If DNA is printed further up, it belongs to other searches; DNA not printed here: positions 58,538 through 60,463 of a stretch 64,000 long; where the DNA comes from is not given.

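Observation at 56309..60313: Stn-like (Sporomusa-type Nfn) candidate flavin-based electron-bifurcating transhydrogenase with NuoE and NuoF fused in one polypeptide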

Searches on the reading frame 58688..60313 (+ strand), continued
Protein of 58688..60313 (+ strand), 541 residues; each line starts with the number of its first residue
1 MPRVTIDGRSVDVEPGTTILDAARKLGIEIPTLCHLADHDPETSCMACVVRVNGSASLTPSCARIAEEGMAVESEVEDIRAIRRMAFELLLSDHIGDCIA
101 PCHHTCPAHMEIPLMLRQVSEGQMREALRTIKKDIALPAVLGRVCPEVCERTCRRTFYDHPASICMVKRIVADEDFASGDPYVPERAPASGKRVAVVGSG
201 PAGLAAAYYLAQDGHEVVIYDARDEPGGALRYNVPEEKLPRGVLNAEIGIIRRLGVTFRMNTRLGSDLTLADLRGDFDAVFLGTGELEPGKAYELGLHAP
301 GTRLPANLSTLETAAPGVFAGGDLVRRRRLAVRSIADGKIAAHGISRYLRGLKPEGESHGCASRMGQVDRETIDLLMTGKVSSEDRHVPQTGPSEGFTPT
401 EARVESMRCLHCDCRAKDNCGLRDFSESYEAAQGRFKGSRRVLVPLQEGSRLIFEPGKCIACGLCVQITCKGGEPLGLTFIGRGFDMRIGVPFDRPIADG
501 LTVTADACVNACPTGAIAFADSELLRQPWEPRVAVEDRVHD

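Call 72: search_protein_families(library=pfam, proteins=[P0248, P0252, P0384, P0263, P0270, P0357], max_evalue=0.000001)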
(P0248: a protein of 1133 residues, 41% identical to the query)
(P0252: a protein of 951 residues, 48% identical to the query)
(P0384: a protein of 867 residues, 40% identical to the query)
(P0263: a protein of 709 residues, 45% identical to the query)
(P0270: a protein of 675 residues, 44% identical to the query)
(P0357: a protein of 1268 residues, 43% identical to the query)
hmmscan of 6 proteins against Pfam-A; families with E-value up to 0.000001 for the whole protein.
P0248 (1133 aa): 8 families
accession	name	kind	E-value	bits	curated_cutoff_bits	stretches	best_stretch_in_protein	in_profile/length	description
PF07992.20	Pyr_redox_2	-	4e-36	125.4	26.1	2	677-968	2-288/291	Pyridine nucleotide-disulphide oxidoreductase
PF14691.11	Fer4_20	-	4.4e-28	97.8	25.8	2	101-176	30-108/113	Dihydroprymidine dehydrogenase domain II, 4Fe-4S cluster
PF13450.12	NAD_binding_8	-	9.9e-15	55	21.9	1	197-233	1-37/68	NAD(P)-binding Rossmann-like domain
PF13510.11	Fer2_4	-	6.5e-14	52.2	22.8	1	3-77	5-81/82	2Fe-2S iron-sulfur cluster binding domain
PF00070.33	Pyr_redox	-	8.3e-13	49.1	22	0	806-879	3-79/82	Pyridine nucleotide-disulphide oxidoreductase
PF01266.30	DAO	-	8.1e-12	45.8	27.9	1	194-230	1-38/353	FAD dependent oxidoreductase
PF00037.32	Fer4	-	5.2e-10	39.1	21.1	0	1105-1126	3-24/24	4Fe-4S binding domain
PF01593.30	Amino_oxidase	-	1e-08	35.3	19.8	0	683-709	2-28/443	Flavin containing amine oxidoreductase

P0252 (951 aa): 5 families
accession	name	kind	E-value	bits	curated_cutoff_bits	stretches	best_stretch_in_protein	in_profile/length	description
PF14691.11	Fer4_20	-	3.6e-22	78.7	25.8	1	100-178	30-111/113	Dihydroprymidine dehydrogenase domain II, 4Fe-4S cluster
PF13510.11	Fer2_4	-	2.2e-16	60.1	22.8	1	3-76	5-81/82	2Fe-2S iron-sulfur cluster binding domain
PF07992.20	Pyr_redox_2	-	6.6e-09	36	26.1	1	189-336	141-290/291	Pyridine nucleotide-disulphide oxidoreductase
PF13450.12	NAD_binding_8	-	3.2e-08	34.2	21.9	1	195-230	1-36/68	NAD(P)-binding Rossmann-like domain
PF01208.23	URO-D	-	2.6e-07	30.4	23.9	0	757-944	161-342/346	Uroporphyrinogen decarboxylase (URO-D)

P0384 (867 aa): 11 families
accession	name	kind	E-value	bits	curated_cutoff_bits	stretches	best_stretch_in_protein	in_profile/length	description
PF13570.13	Beta-prop_ACSF4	-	2.7e-65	221.4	133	2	642-863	12-240/329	Beta-alanine-activating enzyme, beta-propeller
PF13360.13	PQQ_2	-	2.1e-39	136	27.6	2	546-755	15-233/233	Outer membrane protein assembly factor BamB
PF01011.28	PQQ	-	1.1e-13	51.2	26.7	0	594-682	48-147/595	Glucose/ethanol/alcohol dehydrogenase, beta-propeller domain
PF13510.11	Fer2_4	-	2e-11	44.2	22.8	1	2-75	5-81/82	2Fe-2S iron-sulfur cluster binding domain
PF14691.11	Fer4_20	-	3e-11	43.6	25.8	1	97-172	27-106/113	Dihydroprymidine dehydrogenase domain II, 4Fe-4S cluster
PF13450.12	NAD_binding_8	-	1.5e-10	41.6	21.9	1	192-229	1-38/68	NAD(P)-binding Rossmann-like domain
PF25292.1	Beta-prop_CGLA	-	6.1e-10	39.5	26.8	0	606-720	2-117/316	Lambda-carrageenase beta-propeller domain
PF01266.30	DAO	-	1.6e-08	34.9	27.9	1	190-224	2-37/353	FAD dependent oxidoreductase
PF24796.1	WDR55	-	9.1e-08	31.9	200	0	604-827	20-251/296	WDR55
PF25293.1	Beta-prop_EMC1_N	-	1.3e-07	32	34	0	770-848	32-114/219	EMC1 N-terminal beta-propeller domain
PF25174.1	Beta-prop_THOC3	-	4e-07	29.8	305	0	768-834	58-125/272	THOC3 beta-propeller domain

P0263 (709 aa): 6 families
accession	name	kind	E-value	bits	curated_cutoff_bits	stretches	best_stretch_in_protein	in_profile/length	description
PF07992.20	Pyr_redox_2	-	2.8e-27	96.3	26.1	1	201-491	2-291/291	Pyridine nucleotide-disulphide oxidoreductase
PF14691.11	Fer4_20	-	9.1e-19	67.8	25.8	1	106-185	27-110/113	Dihydroprymidine dehydrogenase domain II, 4Fe-4S cluster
PF13510.11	Fer2_4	-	7.7e-18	64.8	22.8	1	9-84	3-81/82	2Fe-2S iron-sulfur cluster binding domain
PF13738.12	Pyr_redox_3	-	2.6e-11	43.8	30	1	326-362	163-199/305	Pyridine nucleotide-disulphide oxidoreductase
PF13450.12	NAD_binding_8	-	4.9e-10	40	21.9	0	204-238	1-35/68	NAD(P)-binding Rossmann-like domain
PF12831.13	FAD_oxidored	-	4.1e-07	30.1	27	0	202-241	2-41/416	FAD dependent oxidoreductase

P0270 (675 aa): 6 families
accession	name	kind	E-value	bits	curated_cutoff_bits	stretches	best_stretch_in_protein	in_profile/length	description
PF07992.20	Pyr_redox_2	-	4.2e-26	92.5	26.1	1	194-469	2-291/291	Pyridine nucleotide-disulphide oxidoreductase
PF13510.11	Fer2_4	-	8.1e-22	77.5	22.8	1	2-77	3-81/82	2Fe-2S iron-sulfur cluster binding domain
PF14691.11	Fer4_20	-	8.3e-21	74.4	25.8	1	99-176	27-108/113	Dihydroprymidine dehydrogenase domain II, 4Fe-4S cluster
PF00070.33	Pyr_redox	-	1e-09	39.2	22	0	322-390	1-72/82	Pyridine nucleotide-disulphide oxidoreductase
PF13450.12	NAD_binding_8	-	4.6e-09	36.9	21.9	1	197-235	1-40/68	NAD(P)-binding Rossmann-like domain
PF13738.12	Pyr_redox_3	-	5.8e-07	29.5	30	0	318-450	162-302/305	Pyridine nucleotide-disulphide oxidoreductase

P0357 (1268 aa): 9 families
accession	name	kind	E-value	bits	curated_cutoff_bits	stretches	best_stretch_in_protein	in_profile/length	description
PF07992.20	Pyr_redox_2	-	1.6e-31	110.2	26.1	1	200-505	2-291/291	Pyridine nucleotide-disulphide oxidoreductase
PF14691.11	Fer4_20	-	2.3e-21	76.2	25.8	1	105-185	27-111/113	Dihydroprymidine dehydrogenase domain II, 4Fe-4S cluster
PF00384.28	Molybdopterin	-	6.8e-21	75.1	24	1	771-1165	8-335/353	Molybdopterin oxidoreductase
PF13510.11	Fer2_4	-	5.2e-17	62.1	22.8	1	10-83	5-81/82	2Fe-2S iron-sulfur cluster binding domain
PF04879.21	Molybdop_Fe4S4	-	2.7e-10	40.5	22.7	1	709-756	3-50/55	Molybdopterin oxidoreductase Fe4S4 domain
PF00070.33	Pyr_redox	-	4.7e-10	40.3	22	0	331-398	1-71/82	Pyridine nucleotide-disulphide oxidoreductase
PF13738.12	Pyr_redox_3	-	1.1e-08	35.1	30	0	324-489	160-305/305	Pyridine nucleotide-disulphide oxidoreductase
PF13450.12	NAD_binding_8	-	4.4e-08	33.7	21.9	1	204-238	2-36/68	NAD(P)-binding Rossmann-like domain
PF22117.2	Fer4_Nqo3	-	6.1e-08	33.2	27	1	626-693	2-66/67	NADH-quinone oxidoreductase subunit 3, ferredoxin-like domain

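Call 79: find_encoding_contigs(protein=P0270, flank=8000, max_places=2)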
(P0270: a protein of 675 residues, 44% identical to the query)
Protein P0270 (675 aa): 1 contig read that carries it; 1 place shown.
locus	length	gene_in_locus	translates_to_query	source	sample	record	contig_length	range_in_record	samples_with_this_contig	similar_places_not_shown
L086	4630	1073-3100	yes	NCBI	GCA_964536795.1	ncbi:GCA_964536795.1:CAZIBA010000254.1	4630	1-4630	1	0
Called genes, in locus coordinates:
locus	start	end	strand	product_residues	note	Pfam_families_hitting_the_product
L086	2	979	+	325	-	?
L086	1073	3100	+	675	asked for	PF00070:Pyr_redox (faint), PF13510:Fer2_4, PF14691:Fer4_20, PF01262:AlaDh_PNT_C (faint), PF13241:NAD_binding_7 (faint), PF01266:DAO (weak), PF07992:Pyr_redox_2, PF13450:NAD_binding_8, +2 more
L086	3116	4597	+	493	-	PF13579:Glyco_trans_4_4, PF13439:Glyco_transf_4, PF00534:Glycos_transf_1, PF13692:Glyco_trans_1_4, PF13524:Glyco_trans_1_2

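Call 80: find_encoding_contigs(protein=P0263, flank=10000, max_places=2)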
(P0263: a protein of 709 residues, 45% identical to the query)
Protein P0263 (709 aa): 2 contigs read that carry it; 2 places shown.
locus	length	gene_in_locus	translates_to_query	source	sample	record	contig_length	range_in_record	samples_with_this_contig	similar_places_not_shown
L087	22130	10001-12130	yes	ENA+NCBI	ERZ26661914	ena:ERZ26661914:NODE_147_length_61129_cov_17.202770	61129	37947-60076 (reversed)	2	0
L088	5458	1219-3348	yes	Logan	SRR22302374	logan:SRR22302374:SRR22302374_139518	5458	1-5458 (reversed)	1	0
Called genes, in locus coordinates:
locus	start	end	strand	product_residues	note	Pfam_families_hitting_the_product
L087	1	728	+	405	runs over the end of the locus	PF05762:VWA_CoxE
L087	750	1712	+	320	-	PF02685:Glucokinase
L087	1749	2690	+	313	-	PF16881:LIAS_N (weak), PF04055:Radical_SAM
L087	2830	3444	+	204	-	PF12644:DUF3782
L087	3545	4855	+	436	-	PF13360:PQQ_2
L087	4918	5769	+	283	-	PF08450:SGL (faint), PF01436:NHL (faint)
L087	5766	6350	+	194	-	PF12838:Fer4_7 (faint), PF12837:Fer4_6 (weak)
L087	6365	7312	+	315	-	PF12801:Fer4_5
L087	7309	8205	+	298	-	PF01257:2Fe-2S_thioredx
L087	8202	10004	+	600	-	PF01512:Complex1_51K, PF10531:SLBB (faint), PF10589:NADH_4Fe-4S, PF00037:Fer4, PF13237:Fer4_10 (weak), PF14697:Fer4_21, PF12838:Fer4_7, PF13187:Fer4_9 (weak)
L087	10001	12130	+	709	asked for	PF00070:Pyr_redox (faint), PF13510:Fer2_4, PF01266:DAO (faint), PF14691:Fer4_20, PF01262:AlaDh_PNT_C (faint), PF07992:Pyr_redox_2, PF13450:NAD_binding_8 (weak), PF13738:Pyr_redox_3 (weak), +3 more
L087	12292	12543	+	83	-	PF20605:Antitox_RHH (weak)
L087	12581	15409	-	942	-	PF05729:NACHT, PF00805:Pentapeptide, PF23414:Beta-prop_EML_2, PF24807:WD40_CDC20-Fz, PF24814:WD40_Prp19, PF25173:Beta-prop_WDR3_1st, PF25174:Beta-prop_THOC3, PF12894:ANAPC4_WD40, +86 more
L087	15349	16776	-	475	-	PF00149:Metallophos, PF22739:NA-iREase3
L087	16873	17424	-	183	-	-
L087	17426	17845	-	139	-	PF19891:DUF6364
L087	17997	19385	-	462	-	PF04055:Radical_SAM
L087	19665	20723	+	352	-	PF08240:ADH_N, PF00107:ADH_zinc_N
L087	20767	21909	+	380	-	PF00378:ECH_1, PF16113:ECH_2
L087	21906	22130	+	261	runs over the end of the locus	PF00378:ECH_1, PF16113:ECH_2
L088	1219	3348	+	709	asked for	PF00070:Pyr_redox (faint), PF13510:Fer2_4, PF01266:DAO (faint), PF14691:Fer4_20, PF01262:AlaDh_PNT_C (faint), PF07992:Pyr_redox_2, PF13450:NAD_binding_8 (weak), PF13738:Pyr_redox_3 (weak), +3 more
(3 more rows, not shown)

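Call 81: find_encoding_contigs(protein=P0297, flank=10000, max_places=2)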
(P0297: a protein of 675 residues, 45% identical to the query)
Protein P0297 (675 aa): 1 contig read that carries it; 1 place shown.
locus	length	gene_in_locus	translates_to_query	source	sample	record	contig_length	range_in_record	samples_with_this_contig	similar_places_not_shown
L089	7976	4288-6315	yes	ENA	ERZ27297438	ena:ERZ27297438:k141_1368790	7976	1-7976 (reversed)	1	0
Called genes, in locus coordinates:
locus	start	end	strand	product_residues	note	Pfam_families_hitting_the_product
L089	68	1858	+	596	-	PF01011:PQQ (faint), PF13360:PQQ_2, PF13570:Beta-prop_ACSF4, PF13360:PQQ_2 (weak)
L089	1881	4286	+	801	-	PF01257:2Fe-2S_thioredx, PF01512:Complex1_51K, PF10589:NADH_4Fe-4S, PF00037:Fer4 (weak), PF13237:Fer4_10 (weak), PF14697:Fer4_21, PF00037:Fer4 (weak), PF12838:Fer4_7, +2 more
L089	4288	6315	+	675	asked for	PF13510:Fer2_4, PF14691:Fer4_20, PF01946:Thi4 (faint), PF01266:DAO, PF01593:Amino_oxidase (faint), PF03486:HI0933_like (faint), PF07992:Pyr_redox_2, PF13450:NAD_binding_8, +1 more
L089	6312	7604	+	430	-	PF13579:Glyco_trans_4_4, PF13439:Glyco_transf_4, PF00534:Glycos_transf_1, PF13692:Glyco_trans_1_4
